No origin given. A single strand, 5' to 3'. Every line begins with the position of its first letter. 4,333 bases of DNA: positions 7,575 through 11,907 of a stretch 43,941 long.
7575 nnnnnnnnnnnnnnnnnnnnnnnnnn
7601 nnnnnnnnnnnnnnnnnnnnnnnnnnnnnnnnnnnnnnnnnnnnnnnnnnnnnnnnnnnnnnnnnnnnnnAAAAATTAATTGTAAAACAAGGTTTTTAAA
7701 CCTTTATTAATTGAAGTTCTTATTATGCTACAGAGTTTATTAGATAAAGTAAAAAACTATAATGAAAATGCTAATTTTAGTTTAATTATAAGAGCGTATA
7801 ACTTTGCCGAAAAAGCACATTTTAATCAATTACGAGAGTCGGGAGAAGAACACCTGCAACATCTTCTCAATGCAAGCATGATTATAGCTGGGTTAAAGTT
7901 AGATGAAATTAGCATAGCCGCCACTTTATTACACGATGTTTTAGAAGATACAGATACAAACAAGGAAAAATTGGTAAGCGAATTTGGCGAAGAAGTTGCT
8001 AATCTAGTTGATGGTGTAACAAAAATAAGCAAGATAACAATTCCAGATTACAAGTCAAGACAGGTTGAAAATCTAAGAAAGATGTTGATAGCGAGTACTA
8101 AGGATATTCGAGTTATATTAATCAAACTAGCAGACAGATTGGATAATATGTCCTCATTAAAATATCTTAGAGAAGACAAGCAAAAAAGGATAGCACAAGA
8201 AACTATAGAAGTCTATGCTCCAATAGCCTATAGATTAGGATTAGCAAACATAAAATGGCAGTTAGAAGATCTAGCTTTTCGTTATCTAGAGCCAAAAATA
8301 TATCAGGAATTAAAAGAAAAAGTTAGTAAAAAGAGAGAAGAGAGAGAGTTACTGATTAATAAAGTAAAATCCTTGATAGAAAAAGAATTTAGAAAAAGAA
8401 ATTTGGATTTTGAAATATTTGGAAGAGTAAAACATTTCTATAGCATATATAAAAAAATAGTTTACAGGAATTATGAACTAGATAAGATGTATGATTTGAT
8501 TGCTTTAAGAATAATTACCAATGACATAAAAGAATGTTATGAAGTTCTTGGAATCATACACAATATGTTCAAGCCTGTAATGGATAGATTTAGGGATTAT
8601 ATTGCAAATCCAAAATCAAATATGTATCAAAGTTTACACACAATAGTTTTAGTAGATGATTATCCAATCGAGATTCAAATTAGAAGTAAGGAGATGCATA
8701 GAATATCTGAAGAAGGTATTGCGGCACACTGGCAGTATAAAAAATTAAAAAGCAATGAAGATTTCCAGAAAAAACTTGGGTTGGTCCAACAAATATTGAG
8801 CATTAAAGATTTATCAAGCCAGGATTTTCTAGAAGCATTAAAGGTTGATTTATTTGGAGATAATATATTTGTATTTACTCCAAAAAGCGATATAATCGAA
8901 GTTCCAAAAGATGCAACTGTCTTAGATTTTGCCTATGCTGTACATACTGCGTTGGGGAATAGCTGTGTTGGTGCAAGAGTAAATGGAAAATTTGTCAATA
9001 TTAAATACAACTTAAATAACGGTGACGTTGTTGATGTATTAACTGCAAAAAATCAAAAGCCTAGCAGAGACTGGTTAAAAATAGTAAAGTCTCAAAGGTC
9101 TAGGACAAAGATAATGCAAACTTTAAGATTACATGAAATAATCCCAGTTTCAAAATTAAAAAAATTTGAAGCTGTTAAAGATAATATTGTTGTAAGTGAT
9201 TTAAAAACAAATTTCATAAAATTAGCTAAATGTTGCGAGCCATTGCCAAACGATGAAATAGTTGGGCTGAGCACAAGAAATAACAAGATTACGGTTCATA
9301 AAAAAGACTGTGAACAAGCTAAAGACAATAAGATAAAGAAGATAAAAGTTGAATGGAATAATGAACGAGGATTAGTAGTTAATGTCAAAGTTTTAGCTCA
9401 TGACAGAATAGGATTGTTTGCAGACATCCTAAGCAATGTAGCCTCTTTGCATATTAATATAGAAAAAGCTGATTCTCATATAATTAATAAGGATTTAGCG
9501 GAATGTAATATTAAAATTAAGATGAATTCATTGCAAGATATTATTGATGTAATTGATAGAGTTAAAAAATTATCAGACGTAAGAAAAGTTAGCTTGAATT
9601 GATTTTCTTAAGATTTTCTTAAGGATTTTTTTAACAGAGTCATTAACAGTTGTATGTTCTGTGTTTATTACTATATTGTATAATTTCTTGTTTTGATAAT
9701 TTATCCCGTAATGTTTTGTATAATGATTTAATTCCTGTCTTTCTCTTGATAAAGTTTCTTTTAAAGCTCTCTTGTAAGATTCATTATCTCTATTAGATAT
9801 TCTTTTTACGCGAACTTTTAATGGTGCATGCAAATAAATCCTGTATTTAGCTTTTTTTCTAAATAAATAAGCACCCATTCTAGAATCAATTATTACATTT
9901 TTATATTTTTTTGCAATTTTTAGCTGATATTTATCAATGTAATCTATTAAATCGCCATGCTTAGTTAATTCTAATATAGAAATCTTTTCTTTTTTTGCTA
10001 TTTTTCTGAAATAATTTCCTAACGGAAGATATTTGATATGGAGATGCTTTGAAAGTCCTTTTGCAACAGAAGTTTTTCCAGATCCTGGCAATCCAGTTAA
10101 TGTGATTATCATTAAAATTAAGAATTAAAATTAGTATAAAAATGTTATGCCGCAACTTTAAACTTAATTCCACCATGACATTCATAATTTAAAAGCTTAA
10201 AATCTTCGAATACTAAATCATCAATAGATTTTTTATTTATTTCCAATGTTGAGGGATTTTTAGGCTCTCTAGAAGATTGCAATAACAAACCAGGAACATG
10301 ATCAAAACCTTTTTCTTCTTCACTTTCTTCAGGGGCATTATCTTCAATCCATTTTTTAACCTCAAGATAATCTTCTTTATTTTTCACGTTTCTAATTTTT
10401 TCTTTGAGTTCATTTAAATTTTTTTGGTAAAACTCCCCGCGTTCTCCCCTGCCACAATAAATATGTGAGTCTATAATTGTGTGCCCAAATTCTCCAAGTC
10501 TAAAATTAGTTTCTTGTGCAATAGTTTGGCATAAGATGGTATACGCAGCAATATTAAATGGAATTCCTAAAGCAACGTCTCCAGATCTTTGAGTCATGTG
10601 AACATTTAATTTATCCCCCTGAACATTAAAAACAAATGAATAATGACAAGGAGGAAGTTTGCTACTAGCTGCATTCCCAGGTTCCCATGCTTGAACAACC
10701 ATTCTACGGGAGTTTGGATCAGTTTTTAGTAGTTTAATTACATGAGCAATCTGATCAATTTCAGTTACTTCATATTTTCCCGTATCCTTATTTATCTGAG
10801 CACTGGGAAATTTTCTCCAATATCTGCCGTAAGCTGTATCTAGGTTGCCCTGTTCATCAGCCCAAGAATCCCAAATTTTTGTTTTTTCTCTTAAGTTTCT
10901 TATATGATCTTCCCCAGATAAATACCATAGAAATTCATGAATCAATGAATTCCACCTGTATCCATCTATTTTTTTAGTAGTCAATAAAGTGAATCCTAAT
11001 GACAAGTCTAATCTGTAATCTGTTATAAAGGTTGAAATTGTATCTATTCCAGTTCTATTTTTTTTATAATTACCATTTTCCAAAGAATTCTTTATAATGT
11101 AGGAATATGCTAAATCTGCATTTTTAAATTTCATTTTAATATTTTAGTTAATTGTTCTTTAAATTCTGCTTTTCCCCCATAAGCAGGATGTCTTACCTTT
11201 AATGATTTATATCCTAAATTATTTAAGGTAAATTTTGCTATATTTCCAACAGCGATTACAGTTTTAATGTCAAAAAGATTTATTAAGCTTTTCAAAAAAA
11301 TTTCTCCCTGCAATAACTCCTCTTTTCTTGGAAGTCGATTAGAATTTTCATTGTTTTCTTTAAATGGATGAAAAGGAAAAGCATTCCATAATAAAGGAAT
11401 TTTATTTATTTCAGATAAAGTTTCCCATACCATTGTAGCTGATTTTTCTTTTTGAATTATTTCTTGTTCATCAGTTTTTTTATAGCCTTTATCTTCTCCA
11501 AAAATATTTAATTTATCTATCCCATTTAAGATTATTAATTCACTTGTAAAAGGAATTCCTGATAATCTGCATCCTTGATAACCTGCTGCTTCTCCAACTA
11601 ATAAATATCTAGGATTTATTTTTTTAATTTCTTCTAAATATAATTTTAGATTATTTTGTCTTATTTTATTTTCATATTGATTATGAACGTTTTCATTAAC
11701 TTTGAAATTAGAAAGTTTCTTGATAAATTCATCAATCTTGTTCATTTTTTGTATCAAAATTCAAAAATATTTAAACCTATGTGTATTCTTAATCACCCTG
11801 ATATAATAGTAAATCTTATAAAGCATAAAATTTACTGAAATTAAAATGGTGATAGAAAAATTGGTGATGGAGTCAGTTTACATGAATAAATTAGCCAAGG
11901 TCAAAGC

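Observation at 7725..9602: Complete long RelA/SpoT homologue (HD-Syn-TGS-ACT) in an archaeal genome context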

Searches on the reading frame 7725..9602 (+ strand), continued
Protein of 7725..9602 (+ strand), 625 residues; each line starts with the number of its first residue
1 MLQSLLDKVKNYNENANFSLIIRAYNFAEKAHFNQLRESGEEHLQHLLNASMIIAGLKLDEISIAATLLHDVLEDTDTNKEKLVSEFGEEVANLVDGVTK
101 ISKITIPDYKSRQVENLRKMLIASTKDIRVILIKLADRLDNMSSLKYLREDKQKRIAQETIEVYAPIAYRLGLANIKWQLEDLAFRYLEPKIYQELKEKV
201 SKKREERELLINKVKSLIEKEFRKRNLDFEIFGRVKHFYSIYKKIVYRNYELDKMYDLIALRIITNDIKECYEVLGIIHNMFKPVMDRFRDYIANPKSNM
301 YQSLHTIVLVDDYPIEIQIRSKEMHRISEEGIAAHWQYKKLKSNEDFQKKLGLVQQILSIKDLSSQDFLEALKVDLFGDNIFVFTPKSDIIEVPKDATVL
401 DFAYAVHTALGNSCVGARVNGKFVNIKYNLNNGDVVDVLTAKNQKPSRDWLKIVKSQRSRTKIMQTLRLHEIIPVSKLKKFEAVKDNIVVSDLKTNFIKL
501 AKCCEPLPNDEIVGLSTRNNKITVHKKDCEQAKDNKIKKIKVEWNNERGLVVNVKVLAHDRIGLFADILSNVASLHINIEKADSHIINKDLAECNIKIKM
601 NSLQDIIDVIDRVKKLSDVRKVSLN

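Call 24: list_cluster_members(proteins=[P0001, P0007, P0011, P0013, P0015, P0027, P0028, P0033, P0051, P0032])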
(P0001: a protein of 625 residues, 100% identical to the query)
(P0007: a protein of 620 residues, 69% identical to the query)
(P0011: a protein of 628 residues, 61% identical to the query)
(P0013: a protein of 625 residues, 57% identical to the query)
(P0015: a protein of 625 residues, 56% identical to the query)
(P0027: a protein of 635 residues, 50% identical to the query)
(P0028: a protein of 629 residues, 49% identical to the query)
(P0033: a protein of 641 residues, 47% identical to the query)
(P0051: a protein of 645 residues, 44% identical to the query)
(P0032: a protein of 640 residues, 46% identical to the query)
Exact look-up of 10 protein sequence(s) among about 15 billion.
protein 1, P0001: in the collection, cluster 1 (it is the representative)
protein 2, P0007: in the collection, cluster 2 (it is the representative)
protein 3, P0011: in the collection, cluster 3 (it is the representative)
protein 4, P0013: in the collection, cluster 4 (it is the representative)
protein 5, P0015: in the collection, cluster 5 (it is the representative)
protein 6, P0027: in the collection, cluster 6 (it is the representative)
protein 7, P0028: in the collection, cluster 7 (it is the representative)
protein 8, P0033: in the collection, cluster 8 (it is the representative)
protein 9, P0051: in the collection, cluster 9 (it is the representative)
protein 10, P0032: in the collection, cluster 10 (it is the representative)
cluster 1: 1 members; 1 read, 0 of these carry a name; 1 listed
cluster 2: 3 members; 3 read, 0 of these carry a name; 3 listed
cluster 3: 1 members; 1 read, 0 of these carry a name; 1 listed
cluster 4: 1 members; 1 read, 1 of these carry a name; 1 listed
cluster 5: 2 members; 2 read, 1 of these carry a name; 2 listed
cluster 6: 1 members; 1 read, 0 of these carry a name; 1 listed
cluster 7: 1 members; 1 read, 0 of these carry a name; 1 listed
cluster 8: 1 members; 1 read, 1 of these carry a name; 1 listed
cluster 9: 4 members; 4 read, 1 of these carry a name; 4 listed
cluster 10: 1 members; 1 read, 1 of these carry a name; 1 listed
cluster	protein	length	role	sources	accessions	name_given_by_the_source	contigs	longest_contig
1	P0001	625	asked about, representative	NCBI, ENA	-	-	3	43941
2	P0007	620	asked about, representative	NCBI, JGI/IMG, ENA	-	-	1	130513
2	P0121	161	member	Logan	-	-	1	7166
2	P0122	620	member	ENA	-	-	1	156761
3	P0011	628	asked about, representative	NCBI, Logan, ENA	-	-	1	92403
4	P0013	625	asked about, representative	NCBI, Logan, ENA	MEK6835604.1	MAG: bifunctional (p)ppGpp synthetase/guanosine-3',5'-bis(diphosphate) ...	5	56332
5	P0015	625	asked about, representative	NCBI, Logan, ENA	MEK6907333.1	MAG: bifunctional (p)ppGpp synthetase/guanosine-3',5'-bis(diphosphate) ...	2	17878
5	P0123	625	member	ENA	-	-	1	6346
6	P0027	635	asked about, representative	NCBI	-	-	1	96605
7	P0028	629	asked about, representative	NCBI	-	-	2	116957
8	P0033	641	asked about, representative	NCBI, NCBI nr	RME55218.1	bifunctional (p)ppGpp synthetase/guanosine-3',5'-bis(diphosphate) 3'-pyrophosphohydrolase ... | MAG: bifunctional (p)ppGpp synthetase/guanosine-3',5'-bis(diphosphate) ...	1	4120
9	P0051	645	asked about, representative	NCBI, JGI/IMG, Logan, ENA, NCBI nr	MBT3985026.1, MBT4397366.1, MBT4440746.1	bifunctional (p)ppGpp synthetase/guanosine-3',5'-bis(diphosphate) 3'-pyrophosphohydrolase ... | GTP diphosphokinase / guanosine-3',5'-bis(diphosphate) 3'-diphosphatase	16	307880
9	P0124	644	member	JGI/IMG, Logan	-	-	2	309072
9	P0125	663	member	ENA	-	-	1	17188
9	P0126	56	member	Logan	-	-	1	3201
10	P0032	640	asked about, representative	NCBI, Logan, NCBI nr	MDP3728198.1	MAG: bifunctional (p)ppGpp synthetase/guanosine-3',5'-bis(diphosphate) ... | bifunctional (p)ppGpp synthetase/guanosine-3',5'-bis(diphosphate) 3'-pyrophosphohydrolase ...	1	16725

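Call 33: search_protein_representatives(protein=window:7725-9602:+)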
Query: 625 residues. Proteins with E-value up to 0.001 (for the whole library): 33327; up to 1e-10: 16549; up to 1e-30: 6531. The best 150 are listed.
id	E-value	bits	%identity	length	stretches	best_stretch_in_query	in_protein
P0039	8.3e-180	615.5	46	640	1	4-624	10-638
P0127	4.7e-176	603.1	46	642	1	3-623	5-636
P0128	6.9e-170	582.7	43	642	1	4-624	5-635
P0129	2.4e-167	574.3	46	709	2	2-470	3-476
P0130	2.8e-166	570.8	46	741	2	3-467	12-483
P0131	1.1e-164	565.6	45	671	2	5-470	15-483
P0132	7.8e-163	559.5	44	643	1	4-622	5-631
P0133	7.0e-160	549.7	44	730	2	14-487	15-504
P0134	3.6e-158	544.1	44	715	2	2-471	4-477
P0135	5.2e-156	536.9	44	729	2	3-469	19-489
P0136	5.9e-156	536.7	44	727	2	2-469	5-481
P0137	8.9e-155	532.9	44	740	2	2-465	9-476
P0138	5.8e-154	530.2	44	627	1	38-623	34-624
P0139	3.2e-153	527.7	43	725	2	3-471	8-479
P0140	2.8e-151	521.3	43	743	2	8-478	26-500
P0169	4.4e-144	497.6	43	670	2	4-471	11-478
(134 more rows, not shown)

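Call 36: search_protein_families(library=pfam, proteins=[window:7725-9602:+], max_evalue=10)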
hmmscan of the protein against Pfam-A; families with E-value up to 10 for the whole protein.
window:7725-9602:+ (625 aa): 9 families
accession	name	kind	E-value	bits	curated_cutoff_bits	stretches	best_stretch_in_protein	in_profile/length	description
PF13328.12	HD_4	-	3e-45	154.2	27.2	1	24-173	1-155/156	HD domain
PF04607.23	RelA_SpoT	-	2.2e-38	131.4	27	1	233-340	1-110/113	Region found in RelA / SpoT proteins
PF02824.27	TGS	-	6e-20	71.5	22.2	1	381-440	1-60/60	TGS domain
PF13291.12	ACT_4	-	4.7e-09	37.3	27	1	551-622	6-78/80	ACT domain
PF01966.28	HD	-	5.4e-09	36.8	22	1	45-142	3-116/116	HD domain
PF01842.31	ACT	-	0.0011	19.2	27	1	554-586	3-35/66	ACT domain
PF02597.26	ThiS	-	0.054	14.5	22.5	1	391-441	16-72/76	ThiS family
PF22754.3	bHLH-TF_ACT-like_plant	-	0.065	13.9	27.6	1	540-598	2-57/75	Plant bHLH transcription factor, ACT-like domain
PF22629.2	ACT_AHAS_ss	-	0.15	12.7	27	1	555-620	2-66/67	AHAS small subunit-like ACT domain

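Call 51: find_encoding_contigs(protein=P0169, flank=6000, max_places=2)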
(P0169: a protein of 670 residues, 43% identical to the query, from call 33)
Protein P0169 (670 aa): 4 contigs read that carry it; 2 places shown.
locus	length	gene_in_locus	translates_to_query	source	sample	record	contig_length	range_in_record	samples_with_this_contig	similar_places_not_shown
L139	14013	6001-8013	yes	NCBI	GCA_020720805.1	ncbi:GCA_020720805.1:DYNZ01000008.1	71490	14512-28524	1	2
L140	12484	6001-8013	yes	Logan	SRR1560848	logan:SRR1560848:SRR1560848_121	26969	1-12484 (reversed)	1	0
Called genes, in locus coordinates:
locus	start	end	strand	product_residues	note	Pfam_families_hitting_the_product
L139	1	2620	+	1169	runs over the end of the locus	PF02811:PHP, PF07733:DNA_pol3_alpha, PF17657:DNA_pol3_finger, PF14579:HHH_6, PF01336:tRNA_anti-codon (weak)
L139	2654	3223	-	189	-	-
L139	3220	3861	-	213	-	PF07638:Sigma70_ECF (weak), PF04542:Sigma70_r2, PF08281:Sigma70_r4_2, PF04545:Sigma70_r4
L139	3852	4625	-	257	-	PF13483:Lactamase_B_3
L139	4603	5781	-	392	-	PF01264:Chorismate_synt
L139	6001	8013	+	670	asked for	PF13328:HD_4, PF01966:HD, PF04607:RelA_SpoT, PF02824:TGS, PF28438:RelA_RIS, PF01842:ACT (weak), PF13291:ACT_4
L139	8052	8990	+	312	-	-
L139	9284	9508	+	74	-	-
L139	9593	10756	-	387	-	-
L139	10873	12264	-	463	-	PF03577:Peptidase_C69 (weak)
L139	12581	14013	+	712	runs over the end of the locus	PF07228:SpoIIE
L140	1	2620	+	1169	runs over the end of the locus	PF02811:PHP, PF07733:DNA_pol3_alpha, PF17657:DNA_pol3_finger, PF14579:HHH_6, PF01336:tRNA_anti-codon (weak)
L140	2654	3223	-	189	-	-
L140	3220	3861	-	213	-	PF07638:Sigma70_ECF (weak), PF04542:Sigma70_r2, PF08281:Sigma70_r4_2, PF04545:Sigma70_r4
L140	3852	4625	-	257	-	PF13483:Lactamase_B_3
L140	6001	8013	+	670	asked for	PF13328:HD_4, PF01966:HD, PF04607:RelA_SpoT, PF02824:TGS, PF28438:RelA_RIS, PF01842:ACT (weak), PF13291:ACT_4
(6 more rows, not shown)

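Call 52: predict_structure(alignment_id=A2)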
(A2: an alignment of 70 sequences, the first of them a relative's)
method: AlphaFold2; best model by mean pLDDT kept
length: 625 residues; sequences in the alignment: 70
mean_pLDDT: 80.4   pTM: 0.56
mean pLDDT of the five models: 80.4, 80.2, 78.6, 77.4, 77.2
residues with pLDDT >= 90: 162; 70-90: 348; 50-70: 72; < 50: 43
segments of 3 or more residues with pLDDT < 50: 294-296, 332-352, 374-378, 473-484
pLDDT, mean of each block of 10 residues (from residue 1): 92 90 96 89 93 87 94 89 93 87 62 77 75 91 91 90 81 80 92 85 76 90 89 81 79 73 86 88 77 52 80 86 72 45 41 56 66 49 55 80 87 88 86 76 86 87 84 44 61 82 89 86 89 79 87 91 87 85 87 90 90 88 89
secondary structure, 60 per line:
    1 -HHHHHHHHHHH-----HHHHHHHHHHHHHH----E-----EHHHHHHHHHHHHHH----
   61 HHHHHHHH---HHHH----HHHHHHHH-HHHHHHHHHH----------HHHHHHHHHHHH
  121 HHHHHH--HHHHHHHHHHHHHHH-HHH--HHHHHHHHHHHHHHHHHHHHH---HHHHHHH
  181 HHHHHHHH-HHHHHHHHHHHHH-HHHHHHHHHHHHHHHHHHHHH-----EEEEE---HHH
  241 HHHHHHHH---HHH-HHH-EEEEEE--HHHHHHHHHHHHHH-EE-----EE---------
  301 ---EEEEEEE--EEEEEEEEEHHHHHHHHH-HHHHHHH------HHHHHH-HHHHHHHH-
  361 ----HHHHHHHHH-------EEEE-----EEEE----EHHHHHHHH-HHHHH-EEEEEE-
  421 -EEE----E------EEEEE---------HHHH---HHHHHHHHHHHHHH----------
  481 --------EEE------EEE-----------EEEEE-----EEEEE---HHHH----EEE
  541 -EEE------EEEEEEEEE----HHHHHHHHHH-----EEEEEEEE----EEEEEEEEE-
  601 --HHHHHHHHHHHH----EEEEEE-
elements in order: H2-12 H18-31 H43-56 H61-68 H72-75 H80-87 H89-98 H109-126 H129-143 H150-170 H174-188 H190-202 H204-224 E230-234 H238-248 E260-265 H268-281 E304-310 E313-321 H322-330 H332-338 H345-350 H352-359 H365-373 E381-384 E390-393 H399-406 H408-412 E414-419 E422-424 E436-440 H450-453 H457-470 E489-491 E498-500 E512-516 E522-526 H530-533 E538-540 E542-544 E551-559 H564-573 E579-586 E591-599 H603-614 E619-624

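Call 55: fold_search(model_id=the predicted structure, library=pdb)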
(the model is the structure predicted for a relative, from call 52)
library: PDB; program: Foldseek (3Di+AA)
matches with E <= 10: 1501; with E <= 0.001: 87
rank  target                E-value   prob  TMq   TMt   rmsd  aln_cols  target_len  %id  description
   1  5iqr_8                2.2e-38  1.00  0.49  0.50  23.4       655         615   30  Structure of RelA bound to the 70S ribosome (released 2016-05-04)
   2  6yxa                  1.7e-35  1.00  0.52  0.60   8.4       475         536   44  Structure of the bifunctional Rel enzyme from B. subtilis (released 2020-09-23)
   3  5kpv_33               1.2e-34  1.00  0.49  0.45  23.8       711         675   28  Structure of RelA bound to ribosome in presence of A/R tRNA (Structure II) (released 2016-09-28)
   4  7qpr_C                7.5e-33  1.00  0.45  0.41  24.8       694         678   22  Structure of full length SpoT (released 2023-01-18)
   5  7qpr_D                1.4e-32  1.00  0.45  0.41  25.0       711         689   22  Structure of full length SpoT (released 2023-01-18)
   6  7qpr_A                2.1e-32  1.00  0.44  0.41  24.6       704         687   23  Structure of full length SpoT (released 2023-01-18)
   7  7qpr_B                3.8e-32  1.00  0.46  0.42  24.5       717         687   22  Structure of full length SpoT (released 2023-01-18)
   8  7oiw_A                4.1e-27  1.00  0.50  0.95   1.7       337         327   42  Structure of S. aureus Rel catalytic domains in complex with pppGpp (released 2022-06-01)
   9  8acu_A                1.3e-26  1.00  0.49  0.85   4.0       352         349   48  Structure of Bacillus subtilis Rel in complex with DarB (released 2023-07-19)
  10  8acu_B                1.8e-26  1.00  0.48  0.87   3.9       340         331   48  Structure of Bacillus subtilis Rel in complex with DarB (released 2023-07-19)
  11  24io_B                3.6e-26  1.00  0.47  0.89   3.4       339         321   41  Crystal structure of the RelSeq N-terminal domain from Streptococcus equisimilis in complex with pppGpp (released 2026-03-18)
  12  7oiw_B                4.6e-26  1.00  0.50  0.94   2.0       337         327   44  Structure of S. aureus Rel catalytic domains in complex with pppGpp (released 2022-06-01)
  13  6s2u                  1.2e-24  1.00  0.43  0.75   5.3       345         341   42  Structure of the catalytic domain of T. thermophilus Rel in complex with AMP and ppGpp (released 2020-07-08)
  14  1vj7_A                2.2e-24  1.00  0.48  0.89   3.4       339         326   41  Crystal structure of the bifunctional catalytic fragment of RelSeq, the RelA/SpoT homolog from Streptococcus equisimil (released 2004-05-04)
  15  1vj7_B                3.3e-24  1.00  0.46  0.90   4.4       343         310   40  Crystal structure of the bifunctional catalytic fragment of RelSeq, the RelA/SpoT homolog from Streptococcus equisimil (released 2004-05-04)
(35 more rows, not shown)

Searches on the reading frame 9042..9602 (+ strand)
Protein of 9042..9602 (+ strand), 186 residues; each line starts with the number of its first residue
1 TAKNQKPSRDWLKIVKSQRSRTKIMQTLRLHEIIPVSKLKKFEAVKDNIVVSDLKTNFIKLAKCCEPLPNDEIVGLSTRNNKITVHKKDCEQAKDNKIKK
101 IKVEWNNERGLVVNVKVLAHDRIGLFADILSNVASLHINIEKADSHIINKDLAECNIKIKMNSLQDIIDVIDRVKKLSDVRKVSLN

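Call 36: search_protein_families(library=pfam, proteins=[window:9042-9602:+], max_evalue=10)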
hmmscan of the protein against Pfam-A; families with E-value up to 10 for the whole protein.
window:9042-9602:+ (186 aa): 5 families
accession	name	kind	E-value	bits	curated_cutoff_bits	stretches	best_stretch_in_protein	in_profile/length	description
PF13291.12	ACT_4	-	9.5e-10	39.5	27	1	112-183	6-78/80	ACT domain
PF01842.31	ACT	-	0.00032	20.9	27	1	115-148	3-36/66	ACT domain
PF22754.3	bHLH-TF_ACT-like_plant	-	0.016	15.9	27.6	1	101-159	2-57/75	Plant bHLH transcription factor, ACT-like domain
PF22629.2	ACT_AHAS_ss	-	1.7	9.3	27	1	116-182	2-67/67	AHAS small subunit-like ACT domain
PF06207.16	DUF1002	-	3.4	7.7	26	1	119-178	148-207/220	Protein of unknown function (DUF1002)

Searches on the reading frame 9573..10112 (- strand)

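Call 3: search_protein_families(library=pfam, proteins=[window:9573-10112:-])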
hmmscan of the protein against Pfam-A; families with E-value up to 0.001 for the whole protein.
window:9573-10112:- (179 aa): 9 families
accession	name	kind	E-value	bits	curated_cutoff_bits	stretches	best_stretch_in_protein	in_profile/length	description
PF13189.12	Cytidylate_kin2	-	5e-25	89.1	28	1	2-153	1-176/176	Cytidylate kinase-like family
PF13238.12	AAA_18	-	2.7e-15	57.4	29.4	1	3-119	1-120/128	AAA domain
PF02224.24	Cytidylate_kin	-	3.7e-11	43.6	26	2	57-167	100-209/211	Cytidylate kinase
PF13207.12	AAA_17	-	6.6e-10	39.8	27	1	6-112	1-126/136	AAA domain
PF01202.28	SKI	-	1.2e-07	32.4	22.1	1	9-167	1-158/159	Shikimate kinase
PF13671.12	AAA_33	-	2.5e-07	31.5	27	1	3-121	2-133/143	AAA domain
PF08433.16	KTI12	-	0.0002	21.4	22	0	2-40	3-28/271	Chromatin associated protein KTI12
PF00406.28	ADK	-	0.00067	20.3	26.8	0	5-42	1-38/151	Adenylate kinase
PF13479.12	AAA_24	-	0.00092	19.5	27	0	3-77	5-72/195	AAA domain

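Call 4: search_protein_families(library=ncbifam, proteins=[window:9573-10112:-])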
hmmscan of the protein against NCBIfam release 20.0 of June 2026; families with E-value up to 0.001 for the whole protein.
window:9573-10112:- (179 aa): 20 families
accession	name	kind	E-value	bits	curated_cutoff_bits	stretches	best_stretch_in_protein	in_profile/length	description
TIGR02173.1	cyt_kin_arch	equivalog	3.7e-39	134.4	102.1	1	1-165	1-165/169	(d)CMP kinase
TIGR00017.1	cmk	equivalog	7.1e-11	42.2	135.55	2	1-67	3-69/217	(d)CMP kinase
NF003012.0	PRK03839.1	equivalog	4e-09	36.7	152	1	1-168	1-152/180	putative kinase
NF007071.0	PRK09518.1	equivalog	2.5e-07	29.6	953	0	59-165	124-223/706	bifunctional cytidylate kinase/GTPase Der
NF004861.0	PRK06217.1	equivalog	3.6e-06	26.5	203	1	3-129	4-125/183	hypothetical protein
NF010004.0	PRK13477.1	equivalog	7.1e-06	24.7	524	0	2-70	287-359/514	bifunctional pantoate--beta-alanine ligase/(d)CMP kinase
NF004018.0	PRK05480.1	equivalog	7.5e-06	25.5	180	0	1-39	7-48/210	uridine kinase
NF002059.0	PRK00889.1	subfamily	7.9e-06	25.7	244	0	88-171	101-173/177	adenylyl-sulfate kinase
TIGR00455.1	apsK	equivalog_domain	3.2e-05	23.7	138.7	0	2-26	20-44/184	adenylyl-sulfate kinase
TIGR01313.1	therm_gnt_kin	subfamily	4.9e-05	23.1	113.75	1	4-123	2-130/164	gluconokinase, GntK/IdnK-type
NF010555.0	PRK13949.1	equivalog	5.7e-05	23.3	180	1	3-167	4-169/175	shikimate kinase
NF003122.0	PRK04040.1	equivalog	5.9e-05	22.7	155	0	2-44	4-48/189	adenylate kinase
NF003013.0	PRK03846.1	subfamily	7.2e-05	22.5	163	0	2-26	30-54/202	adenylyl-sulfate kinase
NF010553.0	PRK13947.1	equivalog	9.4e-05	22.7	204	1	3-171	4-169/173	shikimate kinase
TIGR00235.1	udk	equivalog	0.00011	22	220.3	0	1-43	7-52/207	uridine kinase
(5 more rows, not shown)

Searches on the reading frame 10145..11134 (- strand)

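Call 3: search_protein_families(library=pfam, proteins=[window:10145-11134:-])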
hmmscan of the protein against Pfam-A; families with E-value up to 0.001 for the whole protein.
window:10145-11134:- (329 aa): 1 family
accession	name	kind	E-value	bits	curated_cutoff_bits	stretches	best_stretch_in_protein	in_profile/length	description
PF00303.24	Thymidylat_synt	-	4.1e-83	279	24.3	1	10-328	3-265/266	Thymidylate synthase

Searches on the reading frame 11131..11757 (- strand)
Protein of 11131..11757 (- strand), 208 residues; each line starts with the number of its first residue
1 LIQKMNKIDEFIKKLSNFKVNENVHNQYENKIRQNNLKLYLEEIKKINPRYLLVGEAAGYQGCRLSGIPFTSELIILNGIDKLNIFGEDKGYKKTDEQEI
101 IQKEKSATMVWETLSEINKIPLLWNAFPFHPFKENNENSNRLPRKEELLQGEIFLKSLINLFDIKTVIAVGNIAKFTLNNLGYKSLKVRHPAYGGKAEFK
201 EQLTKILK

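Call 3: search_protein_families(library=pfam, proteins=[window:11131-11757:-])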
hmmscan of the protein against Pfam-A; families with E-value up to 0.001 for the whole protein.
window:11131-11757:- (208 aa): 1 family
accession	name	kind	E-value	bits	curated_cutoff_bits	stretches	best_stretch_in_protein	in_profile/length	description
PF03167.25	UDG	-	6.4e-06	26.7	24.3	1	46-198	6-125/141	Uracil DNA glycosylase superfamily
